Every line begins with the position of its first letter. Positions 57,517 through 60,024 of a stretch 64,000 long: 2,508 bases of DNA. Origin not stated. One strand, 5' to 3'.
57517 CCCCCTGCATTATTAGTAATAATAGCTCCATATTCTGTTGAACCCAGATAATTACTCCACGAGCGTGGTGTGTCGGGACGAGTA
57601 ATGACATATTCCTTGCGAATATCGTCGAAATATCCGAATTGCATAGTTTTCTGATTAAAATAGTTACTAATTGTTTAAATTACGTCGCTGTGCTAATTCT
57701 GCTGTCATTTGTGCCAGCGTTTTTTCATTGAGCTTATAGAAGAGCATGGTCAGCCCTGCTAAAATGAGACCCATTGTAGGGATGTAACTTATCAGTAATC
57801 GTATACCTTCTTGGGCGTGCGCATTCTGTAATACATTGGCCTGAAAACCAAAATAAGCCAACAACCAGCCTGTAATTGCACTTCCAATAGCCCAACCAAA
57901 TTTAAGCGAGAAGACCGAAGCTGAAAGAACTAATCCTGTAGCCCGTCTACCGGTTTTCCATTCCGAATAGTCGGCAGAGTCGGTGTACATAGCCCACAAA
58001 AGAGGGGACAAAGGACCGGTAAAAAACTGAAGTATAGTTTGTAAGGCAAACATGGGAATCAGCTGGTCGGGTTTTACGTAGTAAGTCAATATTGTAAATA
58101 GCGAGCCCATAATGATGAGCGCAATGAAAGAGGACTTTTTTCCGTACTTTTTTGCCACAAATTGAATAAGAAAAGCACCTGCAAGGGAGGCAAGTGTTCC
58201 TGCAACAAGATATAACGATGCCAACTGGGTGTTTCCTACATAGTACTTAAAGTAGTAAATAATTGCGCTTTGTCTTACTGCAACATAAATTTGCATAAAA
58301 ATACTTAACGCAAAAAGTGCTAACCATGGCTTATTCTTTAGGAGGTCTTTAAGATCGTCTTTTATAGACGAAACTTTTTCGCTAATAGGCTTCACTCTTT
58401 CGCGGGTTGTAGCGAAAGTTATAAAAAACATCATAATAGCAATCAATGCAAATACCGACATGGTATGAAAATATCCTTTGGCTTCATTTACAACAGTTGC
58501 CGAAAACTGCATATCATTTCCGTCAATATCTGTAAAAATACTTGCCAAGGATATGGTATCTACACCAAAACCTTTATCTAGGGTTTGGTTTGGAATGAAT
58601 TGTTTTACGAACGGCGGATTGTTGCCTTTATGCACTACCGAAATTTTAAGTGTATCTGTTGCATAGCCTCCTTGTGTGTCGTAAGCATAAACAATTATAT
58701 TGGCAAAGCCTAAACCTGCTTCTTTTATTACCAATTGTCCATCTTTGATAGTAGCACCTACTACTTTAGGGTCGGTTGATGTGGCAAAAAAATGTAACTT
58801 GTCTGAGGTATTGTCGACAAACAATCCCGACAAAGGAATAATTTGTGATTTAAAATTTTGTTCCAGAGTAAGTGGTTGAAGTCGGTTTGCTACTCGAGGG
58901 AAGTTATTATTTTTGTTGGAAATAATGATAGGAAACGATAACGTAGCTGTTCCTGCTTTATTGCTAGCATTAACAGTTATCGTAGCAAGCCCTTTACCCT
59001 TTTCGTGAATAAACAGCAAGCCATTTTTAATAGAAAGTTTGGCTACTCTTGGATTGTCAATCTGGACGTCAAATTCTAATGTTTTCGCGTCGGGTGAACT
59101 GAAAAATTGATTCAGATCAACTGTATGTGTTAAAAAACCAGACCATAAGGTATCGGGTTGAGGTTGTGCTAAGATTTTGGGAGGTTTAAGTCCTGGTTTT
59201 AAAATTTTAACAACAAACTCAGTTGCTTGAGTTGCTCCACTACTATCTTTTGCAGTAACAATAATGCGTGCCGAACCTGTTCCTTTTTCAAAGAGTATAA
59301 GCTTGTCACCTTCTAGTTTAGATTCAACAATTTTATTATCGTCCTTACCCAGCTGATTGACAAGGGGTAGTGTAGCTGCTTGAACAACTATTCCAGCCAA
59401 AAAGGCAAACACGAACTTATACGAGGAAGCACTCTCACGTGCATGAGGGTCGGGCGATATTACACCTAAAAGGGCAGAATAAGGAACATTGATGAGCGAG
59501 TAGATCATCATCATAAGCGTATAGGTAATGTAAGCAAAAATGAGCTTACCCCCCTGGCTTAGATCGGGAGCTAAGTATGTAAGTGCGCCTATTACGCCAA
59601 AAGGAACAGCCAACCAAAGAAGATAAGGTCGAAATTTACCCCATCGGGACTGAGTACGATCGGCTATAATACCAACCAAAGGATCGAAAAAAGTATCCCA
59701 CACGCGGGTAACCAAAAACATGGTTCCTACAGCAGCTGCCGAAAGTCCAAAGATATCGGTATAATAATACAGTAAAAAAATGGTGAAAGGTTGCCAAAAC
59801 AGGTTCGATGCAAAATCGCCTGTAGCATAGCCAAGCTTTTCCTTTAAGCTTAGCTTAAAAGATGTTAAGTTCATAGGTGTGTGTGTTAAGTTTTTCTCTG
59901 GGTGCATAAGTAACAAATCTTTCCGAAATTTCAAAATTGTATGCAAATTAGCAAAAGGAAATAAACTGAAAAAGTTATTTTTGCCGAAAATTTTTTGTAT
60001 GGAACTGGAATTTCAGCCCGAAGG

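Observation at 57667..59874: Sugar symporter with three cadherin/Ig-like domains inserted into a periplasmic loop, coupled to a cellobiose phosphorylase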

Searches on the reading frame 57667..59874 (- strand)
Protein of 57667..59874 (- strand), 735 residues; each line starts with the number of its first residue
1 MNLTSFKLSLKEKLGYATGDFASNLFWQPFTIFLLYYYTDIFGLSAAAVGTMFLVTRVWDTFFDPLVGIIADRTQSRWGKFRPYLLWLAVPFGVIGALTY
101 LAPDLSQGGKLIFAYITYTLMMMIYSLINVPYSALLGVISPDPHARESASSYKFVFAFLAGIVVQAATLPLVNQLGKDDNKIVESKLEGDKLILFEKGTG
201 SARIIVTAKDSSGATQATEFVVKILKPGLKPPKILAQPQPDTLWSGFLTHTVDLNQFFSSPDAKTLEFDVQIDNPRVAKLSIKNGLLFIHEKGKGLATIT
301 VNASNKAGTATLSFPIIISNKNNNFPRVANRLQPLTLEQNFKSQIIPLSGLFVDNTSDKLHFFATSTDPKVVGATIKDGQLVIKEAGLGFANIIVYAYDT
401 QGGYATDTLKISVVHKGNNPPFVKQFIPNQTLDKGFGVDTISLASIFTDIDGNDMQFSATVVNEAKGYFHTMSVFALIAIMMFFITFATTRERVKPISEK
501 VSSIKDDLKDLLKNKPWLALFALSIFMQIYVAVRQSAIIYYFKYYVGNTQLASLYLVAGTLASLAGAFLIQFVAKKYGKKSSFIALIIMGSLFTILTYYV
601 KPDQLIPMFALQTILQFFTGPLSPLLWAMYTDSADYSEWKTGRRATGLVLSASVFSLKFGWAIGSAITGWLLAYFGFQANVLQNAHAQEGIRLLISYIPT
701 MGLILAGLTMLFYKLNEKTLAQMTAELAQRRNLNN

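Call 3: search_protein_families(library=pfam, proteins=[window:57667-59874:-], max_evalue=0.01)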
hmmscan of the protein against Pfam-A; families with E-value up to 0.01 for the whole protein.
window:57667-59874:- (735 aa): 3 families
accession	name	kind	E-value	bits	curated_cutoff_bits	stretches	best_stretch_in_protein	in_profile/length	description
PF13347.12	MFS_2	-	1.1e-101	341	27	2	461-717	164-427/427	MFS/sugar transport protein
PF07690.21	MFS_1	-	9e-11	41.7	33.4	3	468-640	153-324/347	Major Facilitator Superfamily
PF12832.13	MFS_1_like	-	1.1e-05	25.1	25.2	1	461-676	160-366/373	MFS_1 like family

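Call 4: search_protein_families(library=ncbifam, proteins=[window:57667-59874:-], max_evalue=0.01)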
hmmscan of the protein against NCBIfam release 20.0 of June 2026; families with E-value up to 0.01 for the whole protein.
window:57667-59874:- (735 aa): 6 families
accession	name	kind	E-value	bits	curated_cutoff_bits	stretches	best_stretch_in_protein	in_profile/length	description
NF007237.0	PRK09669.1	subfamily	9.2e-132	439.9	610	2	6-180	4-178/461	putative symporter YagG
TIGR00792.1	gph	subfamily_domain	3.9e-121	404.8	231.35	2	462-730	166-437/437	glycoside-pentoside-hexuronide (GPH):cation symporter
NF008526.0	PRK11462.1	equivalog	5.8e-93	312.1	836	2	7-181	5-179/460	glycoside-pentoside-hexuronide family transporter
NF007353.0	PRK09848.1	equivalog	1.7e-82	277.7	528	2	7-174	4-172/457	glucuronide transporter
NF007749.0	PRK10429.1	equivalog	9.1e-68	229.2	456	2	7-181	2-176/473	melibiose:sodium transporter MelB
TIGR00880.1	2_A_01_02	superfamily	0.0087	16.2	131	1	554-671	2-114/141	multidrug resistance protein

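Call 6: search_solved_structures(query=window:57667-59874:-, max_evalue=0.001, show_alignments=1)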
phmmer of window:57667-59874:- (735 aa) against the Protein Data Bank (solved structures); distinct sequences matched with E-value up to 0.001: 8.
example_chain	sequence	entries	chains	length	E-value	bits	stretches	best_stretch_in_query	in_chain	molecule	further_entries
4m64_A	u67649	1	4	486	1.2e-36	129.5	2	8-179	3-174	Melibiose carrier protein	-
8t60_A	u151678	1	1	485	1.4e-36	129.2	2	8-179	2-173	Melibiose permease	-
8fq9_A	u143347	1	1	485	1.8e-35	125.6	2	8-179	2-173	Melibiose permease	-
7l16_A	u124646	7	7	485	1.8e-35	125.6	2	8-179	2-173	Melibiose carrier protein | Melibiose permease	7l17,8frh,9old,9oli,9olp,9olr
7mjs_X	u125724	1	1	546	3.2e-19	71.9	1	7-163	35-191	Major Facilitator Superfamily Domain containing 2A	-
8d2s_A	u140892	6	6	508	3e-17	65.3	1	4-165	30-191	Sodium-dependent lysophosphatidylcholine symporter 1-B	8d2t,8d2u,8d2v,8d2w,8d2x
7oix_B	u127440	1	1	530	4e-16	61.6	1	7-166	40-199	Isoform 2 of Sodium-dependent lysophosphatidylcholine symporter 1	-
7n98_A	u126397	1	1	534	8.3e-15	57.3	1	7-168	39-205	Sodium-dependent lysophosphatidylcholine symporter 1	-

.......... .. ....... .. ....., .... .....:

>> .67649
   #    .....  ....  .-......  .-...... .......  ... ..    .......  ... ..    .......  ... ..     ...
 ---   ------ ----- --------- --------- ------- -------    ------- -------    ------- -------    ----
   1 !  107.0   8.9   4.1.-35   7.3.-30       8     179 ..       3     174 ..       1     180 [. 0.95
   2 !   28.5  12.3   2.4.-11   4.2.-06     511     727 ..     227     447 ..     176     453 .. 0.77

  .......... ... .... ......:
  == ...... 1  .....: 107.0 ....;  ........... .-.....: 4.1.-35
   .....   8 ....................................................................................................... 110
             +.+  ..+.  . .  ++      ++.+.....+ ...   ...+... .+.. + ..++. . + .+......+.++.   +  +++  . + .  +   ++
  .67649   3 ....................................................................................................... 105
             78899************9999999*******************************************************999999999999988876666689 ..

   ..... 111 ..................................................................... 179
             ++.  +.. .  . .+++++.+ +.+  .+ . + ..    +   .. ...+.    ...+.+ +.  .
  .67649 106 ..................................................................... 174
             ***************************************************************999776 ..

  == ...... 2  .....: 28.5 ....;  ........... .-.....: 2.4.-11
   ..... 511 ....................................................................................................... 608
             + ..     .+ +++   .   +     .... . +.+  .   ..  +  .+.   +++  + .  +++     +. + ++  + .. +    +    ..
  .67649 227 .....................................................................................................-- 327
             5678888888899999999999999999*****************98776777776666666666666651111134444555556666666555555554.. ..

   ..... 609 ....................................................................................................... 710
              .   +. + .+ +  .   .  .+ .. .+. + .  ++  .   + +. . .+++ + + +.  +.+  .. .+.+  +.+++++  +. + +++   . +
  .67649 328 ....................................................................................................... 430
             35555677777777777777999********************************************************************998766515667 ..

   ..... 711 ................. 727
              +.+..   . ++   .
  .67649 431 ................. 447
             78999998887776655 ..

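Call 9: find_homologous_proteins(query=window:57667-59874:-, max_evalue=0.00001)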
Query window:57667-59874:- (735 aa): 5354 proteins with E <= 0.00001 among 8000 candidates; the best 120 are listed.
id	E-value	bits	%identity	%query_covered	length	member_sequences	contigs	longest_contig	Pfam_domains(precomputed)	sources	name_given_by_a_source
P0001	0.0e+0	1367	83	100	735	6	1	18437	PF13347.13,PF07690.22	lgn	-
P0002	0.0e+0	1340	81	100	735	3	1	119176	PF13347.13,PF07690.22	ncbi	ncbi:MAG: MFS transporter [Bacteroidales bacterium]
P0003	0.0e+0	1332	80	100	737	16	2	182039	PF13347.13,PF07690.22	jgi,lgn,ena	-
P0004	0.0e+0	1327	80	100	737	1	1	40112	PF13347.13,PF07690.22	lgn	-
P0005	0.0e+0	1199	72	100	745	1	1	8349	PF13347.13,PF07690.22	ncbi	-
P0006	0.0e+0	1116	66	100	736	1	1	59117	PF13347.13,PF12832.14,PF07690.22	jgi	jgi:Na+/melibiose symporter-like transporter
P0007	0.0e+0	1099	66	99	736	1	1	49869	PF13347.13,PF12832.14,PF07690.22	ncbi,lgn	-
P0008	0.0e+0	1037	63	100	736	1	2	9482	PF13347.13,PF07690.22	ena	-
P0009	0.0e+0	1026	61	100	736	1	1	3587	PF13347.13,PF07690.22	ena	-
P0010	3.1e-233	794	49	100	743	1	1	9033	PF13347.13,PF07690.22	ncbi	-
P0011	1.0e-222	759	47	99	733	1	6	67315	PF13347.13,PF07690.22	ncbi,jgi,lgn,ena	-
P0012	3.5e-221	754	47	99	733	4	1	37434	PF13347.13,PF17963.8,PF07690.22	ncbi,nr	ncbi:MFS transporter [candidate division KSB1 bacterium]|nr:MFS transporter [candidate division KSB1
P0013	2.3e-191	656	43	100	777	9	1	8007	PF13347.13,PF17963.8,PF07690.22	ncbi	-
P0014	2.4e-190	652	42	99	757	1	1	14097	PF13347.13,PF07690.22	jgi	jgi:Na+/melibiose symporter-like transporter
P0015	1.2e-185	637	40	99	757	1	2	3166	PF13347.13,PF07690.22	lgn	-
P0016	3.5e-178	612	40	100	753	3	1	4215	PF13347.13,PF07690.22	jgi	-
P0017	2.7e-174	599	47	50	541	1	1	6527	PF13347.13,PF07690.22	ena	-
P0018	1.1e-173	597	41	99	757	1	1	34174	PF13347.13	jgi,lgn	jgi:Na+/melibiose symporter-like transporter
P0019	1.7e-173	597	43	50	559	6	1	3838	PF13347.13,PF07690.22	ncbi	-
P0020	1.1e-172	594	45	50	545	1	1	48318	PF13347.13,PF07690.22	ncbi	ncbi:MAG: MFS transporter [Marinifilaceae bacterium]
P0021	4.4e-172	592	52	41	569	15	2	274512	PF13347.13,PF07690.22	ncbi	-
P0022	8.0e-171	588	49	41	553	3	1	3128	PF13347.13,PF12832.14,PF07690.22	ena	-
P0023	1.0e-169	584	50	41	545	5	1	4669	PF13347.13,PF12832.14,PF07690.22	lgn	-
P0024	1.7e-169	584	40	99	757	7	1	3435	PF13347.13,PF07690.22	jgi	-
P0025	3.4e-169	583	43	50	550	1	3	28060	PF13347.13,PF12832.14,PF07690.22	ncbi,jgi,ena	jgi:GPH family glycoside/pentoside/hexuronide:cation symporter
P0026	4.9e-168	579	43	50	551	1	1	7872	PF13347.13,PF12832.14,PF07690.22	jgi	-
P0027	5.6e-168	579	40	99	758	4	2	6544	PF13347.13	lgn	-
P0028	6.3e-168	578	47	41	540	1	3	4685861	PF13347.13,PF07690.22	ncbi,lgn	-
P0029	6.6e-168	578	46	50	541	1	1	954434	PF13347.13,PF12832.14,PF07690.22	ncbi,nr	ncbi:MFS transporter [Puteibacter caeruleilacunae]|nr:MFS transporter [Puteibacter caeruleilacunae]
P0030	6.7e-168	578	43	50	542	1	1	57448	PF13347.13,PF12832.14,PF07690.22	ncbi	-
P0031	1.5e-167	577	42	50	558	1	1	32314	PF13347.13,PF07690.22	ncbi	-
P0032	1.6e-167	577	43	50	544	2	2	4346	PF13347.13,PF07690.22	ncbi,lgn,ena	-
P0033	1.1e-166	574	52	37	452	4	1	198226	PF13347.13,PF07690.22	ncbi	-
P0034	3.6e-166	573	40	100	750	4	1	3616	PF13347.13,PF07690.22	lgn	-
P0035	4.9e-166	572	40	55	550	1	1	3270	PF13347.13,PF12832.14,PF07690.22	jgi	-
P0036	5.4e-166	572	48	41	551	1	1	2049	PF13347.13,PF12832.14,PF07690.22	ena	-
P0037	7.4e-166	571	42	50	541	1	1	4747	PF13347.13,PF07690.22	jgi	jgi:GPH family glycoside/pentoside/hexuronide:cation symporter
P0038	1.0e-165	571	50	36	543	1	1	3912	PF13347.13,PF12832.14,PF07690.22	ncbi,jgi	-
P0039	1.2e-165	571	43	48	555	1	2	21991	PF13347.13,PF07690.22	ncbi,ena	-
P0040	1.5e-165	570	43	49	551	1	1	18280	PF13347.13,PF12832.14,PF07690.22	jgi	-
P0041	2.9e-165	570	42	50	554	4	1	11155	PF13347.13,PF07690.22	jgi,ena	jgi:GPH family glycoside/pentoside/hexuronide:cation symporter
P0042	3.5e-165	569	50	36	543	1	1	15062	PF13347.13,PF12832.14,PF07690.22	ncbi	-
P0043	4.6e-165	569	40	99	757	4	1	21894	PF13347.13,PF07690.22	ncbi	-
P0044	3.3e-164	566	42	50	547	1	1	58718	PF13347.13,PF07690.22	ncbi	-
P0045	5.3e-164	565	40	100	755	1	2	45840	PF13347.13,PF17963.8,PF07690.22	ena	-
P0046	9.9e-164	564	54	35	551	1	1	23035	PF13347.13,PF07690.22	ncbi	-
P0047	1.4e-163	564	41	50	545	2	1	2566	PF13347.13,PF12832.14,PF07690.22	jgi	-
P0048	1.4e-163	564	42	50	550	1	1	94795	PF13347.13,PF12832.14,PF07690.22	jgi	-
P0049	1.6e-163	564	43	50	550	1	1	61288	PF13347.13,PF12832.14,PF07690.22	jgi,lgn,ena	-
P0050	1.7e-163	564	39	100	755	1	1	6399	PF13347.13,PF07690.22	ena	-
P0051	2.3e-163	563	42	50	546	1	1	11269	PF13347.13,PF12832.14,PF07690.22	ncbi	-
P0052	5.2e-163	562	41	50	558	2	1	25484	PF13347.13,PF07690.22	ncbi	-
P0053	6.1e-163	562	43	50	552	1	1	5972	PF13347.13,PF12832.14,PF07690.22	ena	-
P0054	1.1e-162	561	42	50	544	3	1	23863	PF13347.13,PF12832.14,PF07690.22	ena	-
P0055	1.2e-162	561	41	50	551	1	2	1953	PF13347.13,PF07690.22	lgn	-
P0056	1.2e-162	561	39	99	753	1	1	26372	PF13347.13,PF07690.22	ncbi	ncbi:MAG: MFS transporter [Bacteroidales bacterium]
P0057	1.6e-162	561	40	50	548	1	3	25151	PF13347.13,PF07690.22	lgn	-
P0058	2.3e-162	560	41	50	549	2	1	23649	PF13347.13,PF07690.22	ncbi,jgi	jgi:GPH family glycoside/pentoside/hexuronide:cation symporter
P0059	9.6e-162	558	42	50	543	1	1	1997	PF13347.13,PF12832.14,PF07690.22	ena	-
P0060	9.0e-161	555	43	50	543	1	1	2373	PF13347.13,PF07690.22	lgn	-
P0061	1.5e-160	554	40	100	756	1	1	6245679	PF13347.13,PF07690.22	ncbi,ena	-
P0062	1.7e-160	554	42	50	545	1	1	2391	PF13347.13,PF12832.14,PF07690.22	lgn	-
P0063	1.9e-160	554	43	50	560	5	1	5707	PF13347.13,PF07690.22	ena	-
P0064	1.9e-160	554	41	49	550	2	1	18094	PF13347.13,PF12832.14,PF07690.22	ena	-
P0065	5.9e-160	552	39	50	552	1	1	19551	PF13347.13,PF07690.22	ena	-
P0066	8.5e-160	551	40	50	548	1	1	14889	PF13347.13,PF12832.14,PF07690.22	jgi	-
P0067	8.9e-160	551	40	50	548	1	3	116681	PF13347.13,PF12832.14,PF07690.22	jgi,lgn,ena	-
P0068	9.7e-159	548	40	50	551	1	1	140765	PF13347.13,PF07690.22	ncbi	-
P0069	1.1e-158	548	41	48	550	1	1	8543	PF13347.13,PF07690.22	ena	-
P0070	1.5e-158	547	39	50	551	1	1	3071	PF13347.13,PF07690.22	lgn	-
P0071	1.5e-158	547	38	50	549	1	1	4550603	PF13347.13,PF12832.14,PF07690.22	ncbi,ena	-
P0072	2.9e-158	546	43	50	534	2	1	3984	PF13347.13,PF12832.14,PF07690.22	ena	-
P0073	9.6e-158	545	39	50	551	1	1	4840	PF13347.13,PF07690.22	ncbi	ncbi:MAG: MFS transporter [Bacteroidota bacterium]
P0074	9.6e-158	545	39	50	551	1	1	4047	PF13347.13,PF07690.22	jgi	jgi:GPH family glycoside/pentoside/hexuronide:cation symporter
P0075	1.0e-157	545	43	50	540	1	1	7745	PF13347.13,PF12832.14,PF07690.22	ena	-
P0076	2.2e-157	543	43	50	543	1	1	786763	PF13347.13,PF07690.22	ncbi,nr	ncbi:MAG: MFS transporter [candidate division KSB1 bacterium]|nr:MFS transporter [candidate division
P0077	7.3e-157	542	49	37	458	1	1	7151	PF13347.13,PF07690.22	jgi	jgi:glycoside/pentoside/hexuronide:cation symporter, GPH family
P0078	7.5e-157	542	38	99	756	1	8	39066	PF13347.13,PF07690.22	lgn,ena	-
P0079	1.0e-156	541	39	100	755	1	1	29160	PF13347.13,PF07690.22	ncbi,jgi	-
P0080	1.1e-156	541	42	50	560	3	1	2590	PF13347.13,PF07690.22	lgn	-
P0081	1.2e-156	541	39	99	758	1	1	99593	PF13347.13,PF07690.22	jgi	-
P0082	1.2e-156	541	41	50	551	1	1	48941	PF13347.13,PF07690.22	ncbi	-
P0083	4.0e-156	539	54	37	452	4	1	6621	PF13347.13,PF07690.22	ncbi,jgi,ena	ncbi:MAG: MFS transporter [Bryobacteraceae bacterium]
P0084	5.9e-155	535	38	99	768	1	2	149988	PF13347.13,PF07690.22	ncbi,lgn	-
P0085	7.2e-155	535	40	50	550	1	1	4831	PF13347.13,PF07690.22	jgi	jgi:GPH family glycoside/pentoside/hexuronide:cation symporter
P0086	2.2e-154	534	49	37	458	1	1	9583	PF13347.13,PF07690.22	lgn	-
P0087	6.2e-153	529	38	99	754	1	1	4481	PF13347.13,PF07690.22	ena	-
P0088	9.3e-153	528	50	37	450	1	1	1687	PF13347.13,PF12832.14,PF07690.22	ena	-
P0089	1.5e-152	528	38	99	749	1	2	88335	PF13347.13,PF07690.22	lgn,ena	-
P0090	2.7e-152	527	50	37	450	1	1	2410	PF13347.13,PF12832.14,PF07690.22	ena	-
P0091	2.8e-152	527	50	37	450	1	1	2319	PF13347.13,PF12832.14,PF07690.22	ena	-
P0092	3.3e-152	526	50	37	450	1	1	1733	PF13347.13,PF12832.14,PF07690.22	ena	-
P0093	7.4e-152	525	39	52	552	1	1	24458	PF13347.13,PF07690.22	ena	-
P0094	1.4e-151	524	46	36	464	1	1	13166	PF13347.13,PF07690.22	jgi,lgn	jgi:GPH family glycoside/pentoside/hexuronide:cation symporter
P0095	2.5e-151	523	39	52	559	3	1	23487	PF13347.13,PF07690.22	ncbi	-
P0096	5.8e-151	522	49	36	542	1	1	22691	PF13347.13,PF07690.22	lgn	-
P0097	1.7e-150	521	46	37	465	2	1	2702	PF13347.13,PF07690.22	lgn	-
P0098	1.3e-149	518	39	55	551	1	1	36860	PF13347.13,PF07690.22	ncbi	ncbi:MAG: MFS transporter [Bacteroidota bacterium]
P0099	5.6e-149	516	46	37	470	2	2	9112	PF13347.13,PF07690.22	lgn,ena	-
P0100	2.2e-148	514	38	50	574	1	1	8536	PF13347.13,PF07690.22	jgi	-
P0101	2.4e-148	514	49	37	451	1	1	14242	PF13347.13,PF07690.22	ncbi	-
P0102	7.9e-148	512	46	37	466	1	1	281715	PF13347.13,PF07690.22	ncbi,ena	-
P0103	1.8e-147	511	46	37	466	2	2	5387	PF13347.13,PF07690.22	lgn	-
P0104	4.7e-147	509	47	37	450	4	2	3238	PF13347.13,PF07690.22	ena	-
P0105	4.9e-147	509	47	37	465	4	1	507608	PF13347.13,PF07690.22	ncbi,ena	-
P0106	5.3e-147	509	45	37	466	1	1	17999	PF13347.13,PF07690.22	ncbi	-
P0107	5.6e-147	509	54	27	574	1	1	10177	PF13347.13,PF07690.22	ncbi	-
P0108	5.8e-147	509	48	37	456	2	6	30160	PF13347.13,PF07690.22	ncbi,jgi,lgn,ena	-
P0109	6.7e-147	509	45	42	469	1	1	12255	PF13347.13,PF07690.22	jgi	jgi:glycoside/pentoside/hexuronide:cation symporter, GPH family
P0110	9.0e-147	508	46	37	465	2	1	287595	PF13347.13,PF07690.22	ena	-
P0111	1.2e-146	508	55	27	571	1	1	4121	PF13347.13,PF07690.22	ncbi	-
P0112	1.4e-146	508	46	37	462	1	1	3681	PF13347.13,PF07690.22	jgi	jgi:GPH family glycoside/pentoside/hexuronide:cation symporter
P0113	4.6e-146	506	55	27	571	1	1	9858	PF13347.13,PF07690.22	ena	-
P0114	5.3e-146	506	45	37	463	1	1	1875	PF13347.13,PF07690.22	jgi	jgi:glycoside/pentoside/hexuronide:cation symporter, GPH family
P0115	5.6e-146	506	52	27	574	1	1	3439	PF13347.13,PF07690.22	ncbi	-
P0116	1.1e-145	505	50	37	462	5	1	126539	PF13347.13,PF07690.22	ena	-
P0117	1.5e-145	504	45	37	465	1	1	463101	PF13347.13,PF07690.22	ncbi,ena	-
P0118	1.5e-145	504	46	37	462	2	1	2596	PF13347.13,PF07690.22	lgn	-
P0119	1.8e-145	504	54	28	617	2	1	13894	PF13347.13,PF07690.22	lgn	-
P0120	2.7e-145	504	48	37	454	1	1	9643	PF13347.13,PF07690.22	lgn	-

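Call 15: find_encoding_contigs(protein=P0012, flank=8000, max_places=2)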
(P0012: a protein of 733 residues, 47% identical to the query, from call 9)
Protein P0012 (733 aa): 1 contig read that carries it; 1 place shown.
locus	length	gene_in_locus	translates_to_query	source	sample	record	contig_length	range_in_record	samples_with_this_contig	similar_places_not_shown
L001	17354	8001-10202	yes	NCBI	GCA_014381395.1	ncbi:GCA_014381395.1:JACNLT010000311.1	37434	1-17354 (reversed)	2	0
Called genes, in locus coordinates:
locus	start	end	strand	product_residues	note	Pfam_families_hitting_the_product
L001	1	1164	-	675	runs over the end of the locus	PF00150:Cellulase, PF03422:CBM_6, PF18099:CBM_35_2, PF13860:FlgD_ig (weak)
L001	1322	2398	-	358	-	PF00332:Glyco_hydro_17 (weak)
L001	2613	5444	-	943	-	PF00933:Glyco_hydro_3, PF01915:Glyco_hydro_3_C, PF24108:DUF7383 (faint), PF03422:CBM_6, PF18099:CBM_35_2, PF18962:Por_Secre_tail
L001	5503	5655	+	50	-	-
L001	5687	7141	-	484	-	PF02055:Glyco_hydro_30, PF17189:Glyco_hydro_30C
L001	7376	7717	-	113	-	-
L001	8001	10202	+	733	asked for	PF13347:MFS_2, PF17963:Big_9 (faint), PF07690:MFS_1, PF13347:MFS_2, PF07690:MFS_1 (weak)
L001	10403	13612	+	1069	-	-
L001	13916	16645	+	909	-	PF06165:GH94_b-supersand, PF17167:Glyco_hydro_94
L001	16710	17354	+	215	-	?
